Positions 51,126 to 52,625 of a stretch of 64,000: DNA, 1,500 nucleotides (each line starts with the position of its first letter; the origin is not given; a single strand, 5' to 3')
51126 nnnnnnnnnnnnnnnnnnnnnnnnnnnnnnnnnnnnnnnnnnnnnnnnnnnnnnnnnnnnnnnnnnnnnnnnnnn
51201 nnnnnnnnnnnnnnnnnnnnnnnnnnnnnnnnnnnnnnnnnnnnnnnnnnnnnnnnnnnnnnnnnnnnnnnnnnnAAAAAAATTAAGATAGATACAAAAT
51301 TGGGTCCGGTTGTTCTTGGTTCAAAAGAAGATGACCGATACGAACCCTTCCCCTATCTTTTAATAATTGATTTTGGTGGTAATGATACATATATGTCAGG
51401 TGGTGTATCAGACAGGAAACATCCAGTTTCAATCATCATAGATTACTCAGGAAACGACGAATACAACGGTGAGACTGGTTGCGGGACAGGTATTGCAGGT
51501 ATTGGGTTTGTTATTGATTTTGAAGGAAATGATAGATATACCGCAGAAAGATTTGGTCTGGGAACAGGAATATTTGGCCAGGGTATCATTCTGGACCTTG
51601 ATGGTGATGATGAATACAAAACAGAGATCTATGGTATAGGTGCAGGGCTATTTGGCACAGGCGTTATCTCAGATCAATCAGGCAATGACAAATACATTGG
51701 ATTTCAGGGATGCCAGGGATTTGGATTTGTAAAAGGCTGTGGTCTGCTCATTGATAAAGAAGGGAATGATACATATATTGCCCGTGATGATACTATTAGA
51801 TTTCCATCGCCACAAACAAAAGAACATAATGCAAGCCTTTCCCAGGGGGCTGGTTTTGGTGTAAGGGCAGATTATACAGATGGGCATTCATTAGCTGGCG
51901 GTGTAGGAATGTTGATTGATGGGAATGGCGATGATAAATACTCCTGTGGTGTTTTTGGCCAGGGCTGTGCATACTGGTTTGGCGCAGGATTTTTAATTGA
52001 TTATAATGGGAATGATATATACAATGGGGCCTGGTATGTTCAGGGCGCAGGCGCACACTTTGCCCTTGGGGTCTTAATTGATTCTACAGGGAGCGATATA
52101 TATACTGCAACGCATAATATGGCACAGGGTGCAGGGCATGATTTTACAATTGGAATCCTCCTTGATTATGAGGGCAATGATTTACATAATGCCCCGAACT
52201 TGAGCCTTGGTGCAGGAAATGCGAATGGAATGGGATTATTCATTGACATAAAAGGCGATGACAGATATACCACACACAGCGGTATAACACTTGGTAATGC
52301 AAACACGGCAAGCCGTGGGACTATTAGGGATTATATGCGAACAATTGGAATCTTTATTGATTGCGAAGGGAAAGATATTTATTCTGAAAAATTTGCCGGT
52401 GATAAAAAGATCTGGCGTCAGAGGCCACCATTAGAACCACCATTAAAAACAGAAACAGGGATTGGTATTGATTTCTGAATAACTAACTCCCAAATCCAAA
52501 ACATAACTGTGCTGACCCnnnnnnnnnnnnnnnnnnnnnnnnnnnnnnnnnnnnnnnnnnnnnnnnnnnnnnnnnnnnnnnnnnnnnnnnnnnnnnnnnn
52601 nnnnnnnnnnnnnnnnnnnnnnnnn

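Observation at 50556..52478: Secreted protein built from ~12 'G-x-G ... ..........' repeats, a candidate novel beta-solenoid family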

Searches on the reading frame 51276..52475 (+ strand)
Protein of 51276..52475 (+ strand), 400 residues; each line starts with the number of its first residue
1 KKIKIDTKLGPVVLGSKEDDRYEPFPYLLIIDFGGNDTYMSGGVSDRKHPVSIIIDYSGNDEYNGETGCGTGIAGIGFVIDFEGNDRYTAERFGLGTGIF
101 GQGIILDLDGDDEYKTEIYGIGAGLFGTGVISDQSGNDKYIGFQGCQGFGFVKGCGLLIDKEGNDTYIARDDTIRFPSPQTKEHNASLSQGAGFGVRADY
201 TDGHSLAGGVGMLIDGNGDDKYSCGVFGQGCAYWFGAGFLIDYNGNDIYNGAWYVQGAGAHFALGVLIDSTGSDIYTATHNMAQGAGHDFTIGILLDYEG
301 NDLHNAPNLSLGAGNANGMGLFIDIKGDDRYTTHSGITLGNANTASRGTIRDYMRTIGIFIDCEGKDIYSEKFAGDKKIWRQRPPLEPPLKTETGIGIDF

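Call 66: predict_structure(alignment_id=A4)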
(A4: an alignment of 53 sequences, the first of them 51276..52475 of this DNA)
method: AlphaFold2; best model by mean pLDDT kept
length: 400 residues; sequences in the alignment: 53
mean_pLDDT: 95.4   pTM: 0.93
mean pLDDT of the five models: 95.4, 92.7, 92.6, 92.5, 83.9
residues with pLDDT >= 90: 374; 70-90: 15; 50-70: 11; < 50: 0
segments of 3 or more residues with pLDDT < 50: none
pLDDT, mean of each block of 10 residues (from residue 1): 93 96 95 97 92 97 97 95 97 96 87 98 98 97 98 97 98 95 97 82 72 98 98 96 97 98 96 97 97 98 98 98 99 95 94 97 98 98 93 97
secondary structure, 60 per line:
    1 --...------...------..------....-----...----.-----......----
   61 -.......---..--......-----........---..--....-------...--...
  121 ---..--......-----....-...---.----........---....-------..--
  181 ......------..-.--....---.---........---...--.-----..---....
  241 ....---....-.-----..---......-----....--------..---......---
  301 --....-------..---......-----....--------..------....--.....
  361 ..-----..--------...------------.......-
elements in order: E3-5 E12-14 E29-32 E38-40 E51-56 E62-68 E76-81 E87-94 E102-105 E113-115 E118-120 E128-133 E139-142 E144-146 E155-162 E166-169 E181-186 H199-202 E210-217 E221-223 E237-244 E248-251 E264-269 E275-278 E292-297 E303-306 E319-324 E330-333 H350-353 E356-362 E378-380 E393-399

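Call 70: fold_search(model_id=the predicted structure, library=pdb)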
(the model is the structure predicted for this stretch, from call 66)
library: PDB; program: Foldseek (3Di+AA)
matches with E <= 10: 22; with E <= 0.001: 0
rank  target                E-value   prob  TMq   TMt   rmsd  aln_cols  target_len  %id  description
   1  3p4g_B                1.1e+00  0.54  0.41  0.50   8.2       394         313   13  X-ray crystal structure of a hyperactive, Ca2+-dependent, beta-helical antifreeze protein from an Antarctic bacterium (released 2011-04-27)
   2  9u4u_A                1.3e+00  0.01  0.06  0.12  17.9       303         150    7  Structure of the functional amyloid FapC from Pseudomonas sp.UK4 (released 2025-08-06)
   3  4e79_C                1.6e+00  0.02  0.11  0.11  14.3       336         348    9  Structure of LpxD from Acinetobacter baumannii at 2.66A resolution (P4322 form) (released 2013-01-16)
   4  7t9i_R                2.2e+00  0.04  0.17  0.13  12.4       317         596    7  Native human TSH bound to human Thyrotropin receptor in complex with miniGs399 (composite structure) (released 2022-08-03)
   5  3p4g_C                2.3e+00  0.30  0.39  0.51   7.6       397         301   13  X-ray crystal structure of a hyperactive, Ca2+-dependent, beta-helical antifreeze protein from an Antarctic bacterium (released 2011-04-27)
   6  4oj5_B                2.6e+00  0.01  0.14  0.09  17.4       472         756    8  Crystal Structure of a Putative Tailspike Protein (TSP1, orf210) from Escherichia coli O157:H7 Bacteriohage CBA120 (released 2014-03-26)
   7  3h09_B                2.9e+00  0.03  0.20  0.11  17.0       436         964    8  The structure of Haemophilus influenzae IgA1 protease (released 2009-04-21)
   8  5nxk_A                3.1e+00  0.02  0.19  0.22  14.3       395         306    9  L. reuteri 53608 SRRP (released 2018-03-21)
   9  2iou_G                3.3e+00  0.03  0.24  0.20  14.3       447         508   11  Major Tropism Determinant P1 (Mtd-P1) Variant Complexed with Bordetella brochiseptica Virulence Factor Pertactin extra (released 2007-10-23)
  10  3p4g_A                4.9e+00  0.21  0.41  0.53   7.5       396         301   13  X-ray crystal structure of a hyperactive, Ca2+-dependent, beta-helical antifreeze protein from an Antarctic bacterium (released 2011-04-27)
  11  3uw0                  4.9e+00  0.02  0.23  0.26  12.3       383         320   10  Pectin methylesterase from Yersinia enterocolitica (released 2012-02-08)
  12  3r1w_B                5.7e+00  0.01  0.10  0.15  12.0       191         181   12  Crystal structure of a carbonic anhydrase from a crude oil degrading psychrophilic library (released 2011-03-23)
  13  6p5t_C                6.0e+00  0.01  0.14  0.10  17.3       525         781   10  Surface-layer (S-layer) RsaA protein from Caulobacter crescentus bound to strontium and iodide (released 2020-01-15)
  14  5hz3_B                6.3e+00  0.01  0.12  0.09  16.1       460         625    6  Plant peptide hormone receptor RGFR1 in complex with RGFR5 (released 2017-03-22)
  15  8c50_A                6.6e+00  0.02  0.22  0.23  13.7       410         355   12  Pontibacter korlensis curli subunit CsgA (released 2023-06-28)
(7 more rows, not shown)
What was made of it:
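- On Hexapeptide left-handed beta-helix (PF00132) and pentapeptide repeats (PF00805): LpxD and gamma-carbonic anhydrase hits have E 1.6-5.7 and TM <= 0.15 (call 70).
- On Beta-solenoid fold class (general): The fold neighbours of the domain are almost all solenoids (call 70).
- Closest known: MpAFP / MpIBP region IV. Same: It is the best structural neighbour of the solenoid domain: TMq 0.41, TMt 0.50-0.53, about 395 aligned columns (call 70).
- Closest known: Functional amyloid solenoids. Same: Weak fold hits occur (call 70).
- The best is Ca2+-bound MpAFP at TM about 0.5 (call 70). Other neighbours are adhesins, autotransporter passengers, curli and Fap amyloids, and the RsaA S-layer (call 70).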

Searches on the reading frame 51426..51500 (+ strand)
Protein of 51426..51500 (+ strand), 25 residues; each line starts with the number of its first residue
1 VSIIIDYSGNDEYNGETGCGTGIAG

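Call 47: search_solved_structures(query=A3, max_evalue=10, show_alignments=3)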
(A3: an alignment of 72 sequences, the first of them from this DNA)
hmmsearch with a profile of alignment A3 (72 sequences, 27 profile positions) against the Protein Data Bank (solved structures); distinct sequences matched with E-value up to 10: 6.
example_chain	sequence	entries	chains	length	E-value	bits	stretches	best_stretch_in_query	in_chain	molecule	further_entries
7rc5_A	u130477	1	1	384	1.2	12.2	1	13-26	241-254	Methyltransferase family protein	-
7rc2_A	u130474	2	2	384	1.2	12.2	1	13-26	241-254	Methyltransferase family protein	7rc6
9lf4_B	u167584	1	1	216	1.2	12.2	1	11-27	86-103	THC-4555 Light chain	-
7rc4_A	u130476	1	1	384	1.2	12.2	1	13-26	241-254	Methyltransferase family protein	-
7rc3_A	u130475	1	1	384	1.2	12.2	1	13-26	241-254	Methyltransferase family protein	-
9le9_C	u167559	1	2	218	1.2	12.1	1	11-27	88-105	THC-4447 Light Chain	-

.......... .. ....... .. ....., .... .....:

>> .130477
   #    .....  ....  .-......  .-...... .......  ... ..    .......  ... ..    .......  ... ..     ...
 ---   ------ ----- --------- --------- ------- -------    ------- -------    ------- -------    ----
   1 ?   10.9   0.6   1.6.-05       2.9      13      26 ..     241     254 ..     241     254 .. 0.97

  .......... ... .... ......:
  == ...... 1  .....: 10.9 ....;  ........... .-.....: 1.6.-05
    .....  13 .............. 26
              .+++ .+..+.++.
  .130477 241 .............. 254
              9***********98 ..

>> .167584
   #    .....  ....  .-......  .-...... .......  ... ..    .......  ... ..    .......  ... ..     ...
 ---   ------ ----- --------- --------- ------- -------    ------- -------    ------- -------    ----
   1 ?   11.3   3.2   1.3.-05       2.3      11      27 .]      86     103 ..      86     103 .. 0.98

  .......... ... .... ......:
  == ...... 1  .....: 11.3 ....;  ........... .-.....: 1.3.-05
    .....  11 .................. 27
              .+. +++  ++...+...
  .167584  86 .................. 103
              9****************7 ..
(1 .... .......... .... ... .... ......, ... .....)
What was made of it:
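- Closest known: MpAFP / MpIBP region IV. Different: The unit profile finds no sequence match (call 47).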
